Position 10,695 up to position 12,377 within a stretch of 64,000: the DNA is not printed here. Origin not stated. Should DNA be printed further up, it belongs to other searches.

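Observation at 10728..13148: Octaheme cytochrome c fused to HEAT-like and TPR repeats via an Asp/Ala repeat linker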

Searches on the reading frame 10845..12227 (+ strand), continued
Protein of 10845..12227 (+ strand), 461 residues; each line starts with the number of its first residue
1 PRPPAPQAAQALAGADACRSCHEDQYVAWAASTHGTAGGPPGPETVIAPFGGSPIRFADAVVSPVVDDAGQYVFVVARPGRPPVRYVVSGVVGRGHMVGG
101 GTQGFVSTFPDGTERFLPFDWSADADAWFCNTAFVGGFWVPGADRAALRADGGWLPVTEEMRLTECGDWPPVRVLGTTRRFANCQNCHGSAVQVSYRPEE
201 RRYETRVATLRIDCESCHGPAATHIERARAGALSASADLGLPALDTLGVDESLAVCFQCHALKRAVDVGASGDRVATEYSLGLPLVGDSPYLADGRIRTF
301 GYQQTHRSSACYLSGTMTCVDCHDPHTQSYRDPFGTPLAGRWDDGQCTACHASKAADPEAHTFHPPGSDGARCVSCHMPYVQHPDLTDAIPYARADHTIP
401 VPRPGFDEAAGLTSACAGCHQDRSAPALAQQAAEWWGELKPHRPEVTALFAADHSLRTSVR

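Call 51: search_protein_families(library=pfam, proteins=[P0134, P0136, P0143, P0165, P0212, P0214, P0233, P0240, P0200, P0223], max_evalue=0.0001)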
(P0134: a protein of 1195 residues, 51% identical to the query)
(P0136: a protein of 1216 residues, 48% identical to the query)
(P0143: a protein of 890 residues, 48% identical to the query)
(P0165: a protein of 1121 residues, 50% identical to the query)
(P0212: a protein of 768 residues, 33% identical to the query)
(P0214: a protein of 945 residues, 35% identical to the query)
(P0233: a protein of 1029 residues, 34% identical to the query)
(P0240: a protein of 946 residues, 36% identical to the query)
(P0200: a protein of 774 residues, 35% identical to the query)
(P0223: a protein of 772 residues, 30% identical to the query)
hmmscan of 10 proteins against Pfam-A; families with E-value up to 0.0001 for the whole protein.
P0134 (1195 aa): 5 families
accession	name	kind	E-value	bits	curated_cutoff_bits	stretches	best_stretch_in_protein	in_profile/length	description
PF00034.26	Cytochrom_C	-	4.8e-31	108.4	21.3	1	256-342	1-88/90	Cytochrome c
PF13442.11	Cytochrome_CBB3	-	2.2e-30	105.2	27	2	467-549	7-68/68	Cytochrome C oxidase, cbb3-type, subunit III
PF14522.11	Cytochrome_C7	-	4.5e-08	33.2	24.8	0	775-854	13-66/67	Cytochrome c7 and related cytochrome c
PF22113.1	Mtrc-MtrF_II-IV_dom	-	1.1e-07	31.9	30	0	938-1025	5-98/176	Outer membrane cytochrome MtrC/MtrF-like, domains II/IV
PF02335.20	Cytochrom_C552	-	2.4e-06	27.2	24.1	0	962-1028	241-294/438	Cytochrome c552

P0136 (1216 aa): 4 families
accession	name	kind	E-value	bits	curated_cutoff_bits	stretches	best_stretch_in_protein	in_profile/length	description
PF00034.26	Cytochrom_C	-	2e-25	90.4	21.3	1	252-336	3-88/90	Cytochrome c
PF13442.11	Cytochrome_CBB3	-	7.3e-23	81.1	27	1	512-594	7-68/68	Cytochrome C oxidase, cbb3-type, subunit III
PF14522.11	Cytochrome_C7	-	4.2e-12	46.1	24.8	0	810-888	14-66/67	Cytochrome c7 and related cytochrome c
PF22113.1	Mtrc-MtrF_II-IV_dom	-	7e-06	26.1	30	0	973-1060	6-100/176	Outer membrane cytochrome MtrC/MtrF-like, domains II/IV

P0143 (890 aa): 6 families
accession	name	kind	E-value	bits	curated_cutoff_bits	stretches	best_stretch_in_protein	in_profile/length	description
PF13442.11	Cytochrome_CBB3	-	3.8e-12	46.8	27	1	146-225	7-65/68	Cytochrome C oxidase, cbb3-type, subunit III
PF14522.11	Cytochrome_C7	-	2.5e-06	27.6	24.8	0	613-675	12-66/67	Cytochrome c7 and related cytochrome c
PF09699.15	Paired_CXXCH_1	-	1.4e-05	25.1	20.6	0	617-653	9-40/41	Doubled CXXCH motif (Paired_CXXCH_1)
PF02335.20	Cytochrom_C552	-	1.6e-05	24.5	24.1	0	669-730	245-293/438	Cytochrome c552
PF02433.20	FixO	-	7.2e-05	22.8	29.6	0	67-113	101-147/219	Cytochrome C oxidase, mono-heme subunit/FixO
PF14537.11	Cytochrom_c3_2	-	7.8e-05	23.5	25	0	615-677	7-66/79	Cytochrome c3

P0165 (1121 aa): 13 families
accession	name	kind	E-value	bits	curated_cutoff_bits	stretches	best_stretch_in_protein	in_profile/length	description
PF13414.12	TPR_11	-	2.9e-17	62.5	26.8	2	724-765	1-42/42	TPR repeat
PF00515.34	TPR_1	-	5.6e-14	51.7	27.8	1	753-784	3-34/34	Tetratricopeptide repeat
PF07719.23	TPR_2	-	3.8e-12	45.8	27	1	753-784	3-34/34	Tetratricopeptide repeat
PF13428.12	TPR_14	-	5.5e-11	42.5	23.5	0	719-758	3-42/44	Tetratricopeptide repeat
PF13431.12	TPR_17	-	6.2e-11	42.1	24.4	0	741-772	3-34/34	Tetratricopeptide repeat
PF13432.12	TPR_16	-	8e-10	39.4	32.7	1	723-784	3-64/65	Tetratricopeptide repeat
PF13181.12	TPR_8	-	1.6e-09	37.6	25.7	0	754-784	4-34/34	Tetratricopeptide repeat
PF13424.12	TPR_12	-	7.5e-09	36.1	30.1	1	719-780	5-74/77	Tetratricopeptide repeat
PF14559.12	TPR_19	-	1.8e-08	35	25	0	764-800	4-40/68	Tetratricopeptide repeat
PF13371.12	TPR_9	-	2.2e-07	31.3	35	1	725-785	3-63/73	Tetratricopeptide repeat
PF13176.12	TPR_7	-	5.7e-07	29.6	27.9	0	720-750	2-34/36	Tetratricopeptide repeat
PF02335.20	Cytochrom_C552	-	1.5e-05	24.6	24.1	1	532-597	244-296/438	Cytochrome c552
PF09699.15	Paired_CXXCH_1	-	6.3e-05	23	20.6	0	480-517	8-40/41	Doubled CXXCH motif (Paired_CXXCH_1)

P0212 (768 aa): 21 families
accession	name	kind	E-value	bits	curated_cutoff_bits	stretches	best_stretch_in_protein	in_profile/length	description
PF07719.23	TPR_2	-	3.3e-24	83.4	27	1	722-752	3-33/34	Tetratricopeptide repeat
PF00515.34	TPR_1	-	3.1e-22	77.8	27.8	2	655-685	4-34/34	Tetratricopeptide repeat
PF13414.12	TPR_11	-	3.4e-17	62.3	26.8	1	591-630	1-40/42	TPR repeat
PF13181.12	TPR_8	-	5.4e-17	60.9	25.7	0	726-752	7-33/34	Tetratricopeptide repeat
PF13432.12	TPR_16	-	6.7e-17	62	32.7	3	696-752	7-63/65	Tetratricopeptide repeat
PF14559.12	TPR_19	-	2.3e-14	53.9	25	1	663-723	2-62/68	Tetratricopeptide repeat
PF13431.12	TPR_17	-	1.1e-13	50.7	24.4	0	675-701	2-28/34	Tetratricopeptide repeat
PF13428.12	TPR_14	-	2.7e-13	49.6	23.5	0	658-694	7-43/44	Tetratricopeptide repeat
PF13176.12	TPR_7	-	6.2e-13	48.1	27.9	0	726-756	5-35/36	Tetratricopeptide repeat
PF13424.12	TPR_12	-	4.2e-12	46.5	30.1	0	620-682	5-75/77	Tetratricopeptide repeat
PF13174.12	TPR_6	-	3.9e-09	37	26.3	0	723-752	3-32/33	Tetratricopeptide repeat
PF13371.12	TPR_9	-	5.1e-08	33.3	35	0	626-688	3-65/73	Tetratricopeptide repeat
PF24575.1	TPR_Slam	-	9.7e-08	32.8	35.2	0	593-639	56-102/104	Surface lipoprotein assembly modifier, N-terminal TPR repeats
PF13646.12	HEAT_2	-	7.5e-07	29.8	27.7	0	483-547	22-84/88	HEAT repeats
PF02335.20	Cytochrom_C552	-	1.1e-06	28.3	24.1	1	370-437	241-299/438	Cytochrome c552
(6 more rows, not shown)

P0214 (945 aa): 24 families
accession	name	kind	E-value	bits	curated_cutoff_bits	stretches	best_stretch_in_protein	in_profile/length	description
PF07719.23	TPR_2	-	7.5e-31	104.1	27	0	576-606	4-34/34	Tetratricopeptide repeat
PF13181.12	TPR_8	-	1.3e-27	94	25.7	0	860-892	1-33/34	Tetratricopeptide repeat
PF13428.12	TPR_14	-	7.7e-25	85.3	23.5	0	575-609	3-37/44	Tetratricopeptide repeat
PF00515.34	TPR_1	-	1.3e-24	85.4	27.8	0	860-891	1-32/34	Tetratricopeptide repeat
PF14559.12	TPR_19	-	1.8e-24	86.3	25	1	872-930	3-61/68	Tetratricopeptide repeat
PF13432.12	TPR_16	-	1.5e-23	83.3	32.7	1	797-854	2-58/65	Tetratricopeptide repeat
PF13414.12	TPR_11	-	1.2e-19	70.2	26.8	0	833-874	1-42/42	TPR repeat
PF13424.12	TPR_12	-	7.4e-18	65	30.1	0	827-890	4-75/77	Tetratricopeptide repeat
PF13646.12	HEAT_2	-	1.1e-14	54.9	27.7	1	452-532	1-81/88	HEAT repeats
PF23914.1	TPR_CcmH_CycH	-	3e-14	53.6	42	1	852-933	42-126/158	Cytochrome c-type biogenesis protein H TPR domain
PF13176.12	TPR_7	-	1.3e-13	50.2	27.9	0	576-603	2-31/36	Tetratricopeptide repeat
PF13431.12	TPR_17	-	4e-13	49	24.4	0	818-846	5-33/34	Tetratricopeptide repeat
PF13174.12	TPR_6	-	2.1e-12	47.3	26.3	0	862-887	2-27/33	Tetratricopeptide repeat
PF13371.12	TPR_9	-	9.6e-11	42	35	0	817-865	20-68/73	Tetratricopeptide repeat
PF12895.13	ANAPC3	-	2.3e-08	34.6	27.2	1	851-919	13-81/82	Anaphase-promoting complex, cyclosome, subunit 3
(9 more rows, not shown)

P0233 (1029 aa): 17 families
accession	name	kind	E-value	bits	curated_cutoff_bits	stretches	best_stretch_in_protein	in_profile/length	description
PF07719.23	TPR_2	-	5.7e-29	98.3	27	0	701-731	3-33/34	Tetratricopeptide repeat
PF00515.34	TPR_1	-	4e-22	77.5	27.8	0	704-731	6-33/34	Tetratricopeptide repeat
PF14559.12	TPR_19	-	4.6e-18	65.8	25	2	709-775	1-67/68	Tetratricopeptide repeat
PF13414.12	TPR_11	-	8.6e-18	64.2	26.8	0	706-742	1-37/42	TPR repeat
PF13181.12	TPR_8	-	1.4e-17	62.7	25.7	0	941-972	2-33/34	Tetratricopeptide repeat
PF13428.12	TPR_14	-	7.5e-16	57.5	23.5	0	702-741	4-43/44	Tetratricopeptide repeat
PF13424.12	TPR_12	-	6.7e-15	55.5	30.1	0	599-660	5-74/77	Tetratricopeptide repeat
PF13432.12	TPR_16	-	2.8e-14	53.7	32.7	1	677-730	9-62/65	Tetratricopeptide repeat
PF13431.12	TPR_17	-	1.4e-13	50.4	24.4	0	689-720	3-34/34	Tetratricopeptide repeat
PF13176.12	TPR_7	-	4.3e-12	45.5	27.9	0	738-764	4-32/36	Tetratricopeptide repeat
PF13646.12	HEAT_2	-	8e-10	39.3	27.7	1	474-555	2-82/88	HEAT repeats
PF12895.13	ANAPC3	-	8.5e-09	36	27.2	1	681-756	5-79/82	Anaphase-promoting complex, cyclosome, subunit 3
PF23914.1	TPR_CcmH_CycH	-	2.1e-08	34.6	42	0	637-721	56-143/158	Cytochrome c-type biogenesis protein H TPR domain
PF14561.12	TPR_20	-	1.3e-06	29.1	25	0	716-780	5-68/90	Tetratricopeptide repeat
PF09699.15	Paired_CXXCH_1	-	1.9e-06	27.9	20.6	1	335-369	8-38/41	Doubled CXXCH motif (Paired_CXXCH_1)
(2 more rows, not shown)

P0240 (946 aa): 15 families
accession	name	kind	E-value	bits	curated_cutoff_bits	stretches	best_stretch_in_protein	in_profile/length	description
PF07719.23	TPR_2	-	2.7e-17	61.8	27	0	725-755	3-33/34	Tetratricopeptide repeat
PF13431.12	TPR_17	-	2.5e-14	52.7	24.4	0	745-777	1-33/34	Tetratricopeptide repeat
PF13432.12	TPR_16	-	6.9e-14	52.4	32.7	2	728-790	2-64/65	Tetratricopeptide repeat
PF14559.12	TPR_19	-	1.3e-12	48.3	25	1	737-789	5-57/68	Tetratricopeptide repeat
PF00515.34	TPR_1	-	5.3e-12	45.5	27.8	0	725-755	3-33/34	Tetratricopeptide repeat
PF13428.12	TPR_14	-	7.1e-12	45.2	23.5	0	795-832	5-42/44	Tetratricopeptide repeat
PF14522.11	Cytochrome_C7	-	8.7e-12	45.1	24.8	0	487-559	14-67/67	Cytochrome c7 and related cytochrome c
PF13181.12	TPR_8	-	3.6e-11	42.7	25.7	0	725-755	3-33/34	Tetratricopeptide repeat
PF13414.12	TPR_11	-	2.8e-10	40.1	26.8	0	841-874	9-42/42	TPR repeat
PF13424.12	TPR_12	-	3.2e-10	40.5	30.1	0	830-889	8-74/77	Tetratricopeptide repeat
PF13176.12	TPR_7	-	6.2e-08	32.6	27.9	0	725-754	1-32/36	Tetratricopeptide repeat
PF24575.1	TPR_Slam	-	1.2e-07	32.5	35.2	0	764-814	54-104/104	Surface lipoprotein assembly modifier, N-terminal TPR repeats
PF13374.12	TPR_10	-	5.2e-06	26.7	27.5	0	759-784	4-29/42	Tetratricopeptide repeat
PF13435.11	Cytochrome_C554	-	6.7e-06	27.4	20.8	0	318-356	48-84/84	Cytochrome c554 and c-prime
PF01706.21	FliG_C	-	2.4e-05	25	23.3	0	124-225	20-106/108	FliG C-terminal domain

P0200 (774 aa): 22 families
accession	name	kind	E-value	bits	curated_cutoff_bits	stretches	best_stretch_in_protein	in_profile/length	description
PF13414.12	TPR_11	-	8e-20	70.7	26.8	1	699-736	3-40/42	TPR repeat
PF07719.23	TPR_2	-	1.7e-17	62.4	27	1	690-723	1-34/34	Tetratricopeptide repeat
PF00515.34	TPR_1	-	7.3e-15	54.5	27.8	1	690-723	1-34/34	Tetratricopeptide repeat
PF13646.12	HEAT_2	-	1.1e-14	54.9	27.7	1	471-554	3-86/88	HEAT repeats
PF14559.12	TPR_19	-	1.4e-14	54.6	25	2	605-669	2-66/68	Tetratricopeptide repeat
PF13371.12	TPR_9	-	1.1e-13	51.4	35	1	696-766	1-72/73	Tetratricopeptide repeat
PF13431.12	TPR_17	-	4.4e-13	48.8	24.4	1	679-711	2-34/34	Tetratricopeptide repeat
PF13181.12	TPR_8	-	4.7e-13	48.6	25.7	1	690-723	1-34/34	Tetratricopeptide repeat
PF13428.12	TPR_14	-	8.3e-12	45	23.5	1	691-731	2-42/44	Tetratricopeptide repeat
PF13432.12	TPR_16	-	1.5e-11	44.9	32.7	1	678-723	19-64/65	Tetratricopeptide repeat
PF09699.15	Paired_CXXCH_1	-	1.1e-10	41.5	20.6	1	325-359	7-37/41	Doubled CXXCH motif (Paired_CXXCH_1)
PF13176.12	TPR_7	-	1.1e-10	41.1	27.9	0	692-713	1-22/36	Tetratricopeptide repeat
PF13424.12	TPR_12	-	1.2e-09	38.7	30.1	1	689-753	2-75/77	Tetratricopeptide repeat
PF23914.1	TPR_CcmH_CycH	-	4.4e-08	33.5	42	1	598-652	54-111/158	Cytochrome c-type biogenesis protein H TPR domain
PF14522.11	Cytochrome_C7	-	1.2e-07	31.9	24.8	0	322-384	9-66/67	Cytochrome c7 and related cytochrome c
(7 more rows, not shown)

P0223 (772 aa): 18 families
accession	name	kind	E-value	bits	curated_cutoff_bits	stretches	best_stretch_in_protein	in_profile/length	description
PF07719.23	TPR_2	-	8.3e-21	72.8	27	1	723-755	2-34/34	Tetratricopeptide repeat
PF00515.34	TPR_1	-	1.2e-19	69.7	27.8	0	587-619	2-34/34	Tetratricopeptide repeat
PF13181.12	TPR_8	-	6.6e-17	60.6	25.7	0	621-652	2-33/34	Tetratricopeptide repeat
PF13414.12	TPR_11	-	9.1e-15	54.5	26.8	0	675-701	15-41/42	TPR repeat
PF13432.12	TPR_16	-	8.6e-12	45.7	32.7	2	624-687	1-64/65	Tetratricopeptide repeat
PF13431.12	TPR_17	-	2.2e-11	43.5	24.4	0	609-640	2-33/34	Tetratricopeptide repeat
PF14559.12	TPR_19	-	1.6e-10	41.6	25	1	702-765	5-68/68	Tetratricopeptide repeat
PF13435.11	Cytochrome_C554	-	2.6e-08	35.1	20.8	1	185-224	47-84/84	Cytochrome c554 and c-prime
PF13646.12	HEAT_2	-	1.1e-07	32.5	27.7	1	464-550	2-87/88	HEAT repeats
PF13371.12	TPR_9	-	4.6e-07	30.2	35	0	666-718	7-59/73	Tetratricopeptide repeat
PF14522.11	Cytochrome_C7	-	4.6e-07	30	24.8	0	181-269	8-67/67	Cytochrome c7 and related cytochrome c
PF13428.12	TPR_14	-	6.7e-07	29.8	23.5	0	723-765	2-44/44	Tetratricopeptide repeat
PF13174.12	TPR_6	-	1.3e-06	29.1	26.3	0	724-754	2-32/33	Tetratricopeptide repeat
PF25063.1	ARM_TT21_C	-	7.7e-06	26.4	35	0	558-707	27-183/209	Tetratricopeptide repeat protein 21 C-terminal ARM domain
PF02335.20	Cytochrom_C552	-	8e-06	25.5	24.1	1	375-512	243-375/438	Cytochrome c552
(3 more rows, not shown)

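Call 80: find_homologous_proteins(query=P0262, max_evalue=1e-20)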
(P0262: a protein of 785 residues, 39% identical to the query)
Query P0262 (785 aa): 8000 proteins with E <= 1e-20 among 8000 candidates; the best 120 are listed.
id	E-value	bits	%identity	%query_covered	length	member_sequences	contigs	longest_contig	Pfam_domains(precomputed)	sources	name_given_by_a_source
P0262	0.0e+0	1754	100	100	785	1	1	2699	PF13431.13,PF09699.16,PF13435.12,PF13414.13,PF00515.35,PF13424.13,PF13432.13,PF13428.13,PF13181.13,PF07719.24,PF14522.12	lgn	-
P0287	4.5e-249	847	54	95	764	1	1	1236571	PF09699.16,PF13435.12,PF13414.13,PF00515.35,PF13424.13,PF13181.13,PF13646.13,PF07719.24,PF14522.12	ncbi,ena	-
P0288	3.7e-248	844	51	94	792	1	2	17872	PF13431.13,PF09699.16,PF13414.13,PF13428.13,PF14522.12,PF14559.13,PF13435.12,PF00515.35,PF21033.5,PF13432.13,PF13181.13,PF02335.21,PF13646.13,PF07719.24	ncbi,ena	-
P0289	3.1e-245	834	55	94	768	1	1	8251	PF13431.13,PF09699.16,PF13435.12,PF13414.13,PF00515.35,PF13432.13,PF13181.13,PF07719.24,PF14522.12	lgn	-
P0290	3.5e-243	828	52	92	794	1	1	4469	PF13431.13,PF09699.16,PF13414.13,PF13176.13,PF13428.13,PF14522.12,PF14559.13,PF13435.12,PF00515.35,PF13424.13,PF21033.5,PF13432.13,PF13181.13,PF13646.13,PF07719.24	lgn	-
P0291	9.2e-242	823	51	95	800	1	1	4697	PF13431.13,PF09699.16,PF14537.12,PF13414.13,PF02085.22,PF14522.12,PF14559.13,PF13435.12,PF00515.35,PF13181.13,PF13646.13,PF07719.24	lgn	-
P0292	3.6e-241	821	54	94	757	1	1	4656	PF13431.13,PF23914.2,PF09699.16,PF14537.12,PF13414.13,PF13176.13,PF13428.13,PF14522.12,PF14559.13,PF13435.12,PF13371.13,PF00515.35,PF13432.13,PF13181.13,PF13646.13,PF07719.24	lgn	-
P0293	7.1e-239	813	50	95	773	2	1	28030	PF13431.13,PF09699.16,PF13414.13,PF13428.13,PF14522.12,PF14559.13,PF13435.12,PF00515.35,PF13432.13,PF13181.13,PF13646.13,PF07719.24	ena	-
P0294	1.0e-238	813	53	94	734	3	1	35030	PF13431.13,PF09699.16,PF14537.12,PF13414.13,PF13428.13,PF14522.12,PF14559.13,PF13435.12,PF13371.13,PF00515.35,PF13424.13,PF13432.13,PF13181.13,PF07719.24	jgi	jgi:predicted CXXCH cytochrome family protein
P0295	1.5e-238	812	51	99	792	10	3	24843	PF13431.13,PF09699.16,PF14537.12,PF13414.13,PF13176.13,PF13428.13,PF14522.12,PF14559.13,PF13435.12,PF00515.35,PF13432.13,PF13181.13,PF13646.13,PF07719.24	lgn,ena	-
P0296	3.8e-232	791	53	92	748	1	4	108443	PF13431.13,PF09699.16,PF14537.12,PF13414.13,PF13428.13,PF14522.12,PF14559.13,PF13435.12,PF00515.35,PF13424.13,PF13432.13,PF13181.13,PF13646.13,PF07719.24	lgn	-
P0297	1.1e-231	790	53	96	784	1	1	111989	PF13431.13,PF09699.16,PF14537.12,PF13414.13,PF02985.29,PF13428.13,PF14522.12,PF14559.13,PF13435.12,PF13371.13,PF00515.35,PF13424.13,PF13432.13,PF13181.13,PF13646.13,PF07719.24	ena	-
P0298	1.8e-231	789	51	95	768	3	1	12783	PF13431.13,PF09699.16,PF14537.12,PF13414.13,PF13428.13,PF14522.12,PF14559.13,PF13435.12,PF00515.35,PF13424.13,PF13432.13,PF13181.13,PF13646.13,PF07719.24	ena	-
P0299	1.3e-229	783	48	94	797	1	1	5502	PF13431.13,PF09699.16,PF14537.12,PF13414.13,PF13428.13,PF14522.12,PF14559.13,PF13435.12,PF00515.35,PF13424.13,PF13432.13,PF13181.13,PF02335.21,PF07719.24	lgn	-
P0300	2.4e-229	782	52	96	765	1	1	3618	PF13431.13,PF09699.16,PF13435.12,PF13414.13,PF13371.13,PF13424.13,PF13646.13,PF07719.24,PF14522.12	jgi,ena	-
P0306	2.4e-225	769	52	93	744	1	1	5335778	PF09699.16,PF14537.12,PF13414.13,PF02085.22,PF14522.12,PF14559.13,PF13435.12,PF00515.35,PF13424.13,PF13432.13,PF13181.13,PF13646.13,PF07719.24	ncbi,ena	-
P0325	1.2e-208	714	47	92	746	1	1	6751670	PF13431.13,PF09699.16,PF13414.13,PF02985.29,PF13428.13,PF14522.12,PF13374.13,PF14559.13,PF13435.12,PF13371.13,PF00515.35,PF13424.13,PF13432.13,PF13181.13,PF13646.13,PF07719.24,PF13174.13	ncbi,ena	-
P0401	5.2e-197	675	45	94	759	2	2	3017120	PF13431.13,PF23914.2,PF09699.16,PF14537.12,PF13414.13,PF13428.13,PF14522.12,PF07721.21,PF14559.13,PF24575.2,PF13435.12,PF17874.8,PF00515.35,PF13424.13,PF13432.13,PF13181.13,PF13646.13,PF07719.24,PF13174.13,PF22113.2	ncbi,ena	-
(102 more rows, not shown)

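Call 82: find_encoding_contigs(protein=P0306, flank=6000, max_places=1)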
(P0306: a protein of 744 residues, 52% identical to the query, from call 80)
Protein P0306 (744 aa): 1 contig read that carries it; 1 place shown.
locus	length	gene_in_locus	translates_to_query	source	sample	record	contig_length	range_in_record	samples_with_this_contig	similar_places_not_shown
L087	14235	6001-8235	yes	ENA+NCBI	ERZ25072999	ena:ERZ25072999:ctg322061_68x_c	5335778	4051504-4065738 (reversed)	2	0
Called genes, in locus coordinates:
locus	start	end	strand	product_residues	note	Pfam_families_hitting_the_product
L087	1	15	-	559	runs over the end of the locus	PF00135:COesterase, PF20434:BD-FAE, PF07859:Abhydrolase_3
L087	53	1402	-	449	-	PF01474:DAHP_synth_2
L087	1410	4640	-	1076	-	PF02012:BNR (faint), PF15902:Sortilin-Vps10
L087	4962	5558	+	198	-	-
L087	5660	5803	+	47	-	-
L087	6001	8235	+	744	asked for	PF02085:Cytochrom_CIII (faint), PF13435:Cytochrome_C554 (faint), PF14522:Cytochrome_C7 (faint), PF14537:Cytochrom_c3_2 (faint), PF09699:Paired_CXXCH_1 (weak), PF13646:HEAT_2 (weak), PF13432:TPR_16 (weak), PF13414:TPR_11 (weak), +5 more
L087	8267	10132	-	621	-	PF02129:Peptidase_S15, PF08530:PepX_C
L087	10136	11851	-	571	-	PF00732:GMC_oxred_N, PF05199:GMC_oxred_C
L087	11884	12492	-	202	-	PF13618:Gluconate_2-dh3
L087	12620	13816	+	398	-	PF07221:GlcNAc_2-epim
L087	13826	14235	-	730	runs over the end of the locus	PF00082:Peptidase_S8, PF13860:FlgD_ig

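Call 83: find_encoding_contigs(protein=P0325, flank=6000, max_places=1)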
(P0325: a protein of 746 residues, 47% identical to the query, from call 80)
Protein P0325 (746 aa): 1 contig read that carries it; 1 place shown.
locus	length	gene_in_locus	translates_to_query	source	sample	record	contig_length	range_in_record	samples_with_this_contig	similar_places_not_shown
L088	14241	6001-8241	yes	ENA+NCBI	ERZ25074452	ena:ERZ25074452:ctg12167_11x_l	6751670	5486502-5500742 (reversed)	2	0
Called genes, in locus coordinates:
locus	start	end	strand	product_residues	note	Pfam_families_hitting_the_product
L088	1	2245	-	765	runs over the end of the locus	PF25063:ARM_TT21_C (faint), PF14559:TPR_19, PF24575:TPR_Slam (weak), PF13432:TPR_16, PF14559:TPR_19 (weak), PF23914:TPR_CcmH_CycH (weak), PF13432:TPR_16, PF14559:TPR_19, +14 more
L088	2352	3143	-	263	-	PF03009:GDPD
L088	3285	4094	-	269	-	PF02567:PhzC-PhzF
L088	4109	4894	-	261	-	PF13489:Methyltransf_23, PF01209:Ubie_methyltran (weak), PF13847:Methyltransf_31, PF08241:Methyltransf_11, PF08242:Methyltransf_12, PF13649:Methyltransf_25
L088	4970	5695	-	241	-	PF07885:Ion_trans_2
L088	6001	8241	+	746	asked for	PF09699:Paired_CXXCH_1 (weak), PF13646:HEAT_2, PF00515:TPR_1 (weak), PF13432:TPR_16 (weak), PF14559:TPR_19 (weak), PF13371:TPR_9, PF13414:TPR_11 (weak), PF14559:TPR_19, +10 more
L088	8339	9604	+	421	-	PF00174:Oxidored_molyb, PF03404:Mo-co_dimer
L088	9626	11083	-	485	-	PF07394:DUF1501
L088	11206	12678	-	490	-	PF04734:Ceramidase_alk (weak)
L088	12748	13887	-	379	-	PF13579:Glyco_trans_4_4 (faint), PF02350:Epimerase_2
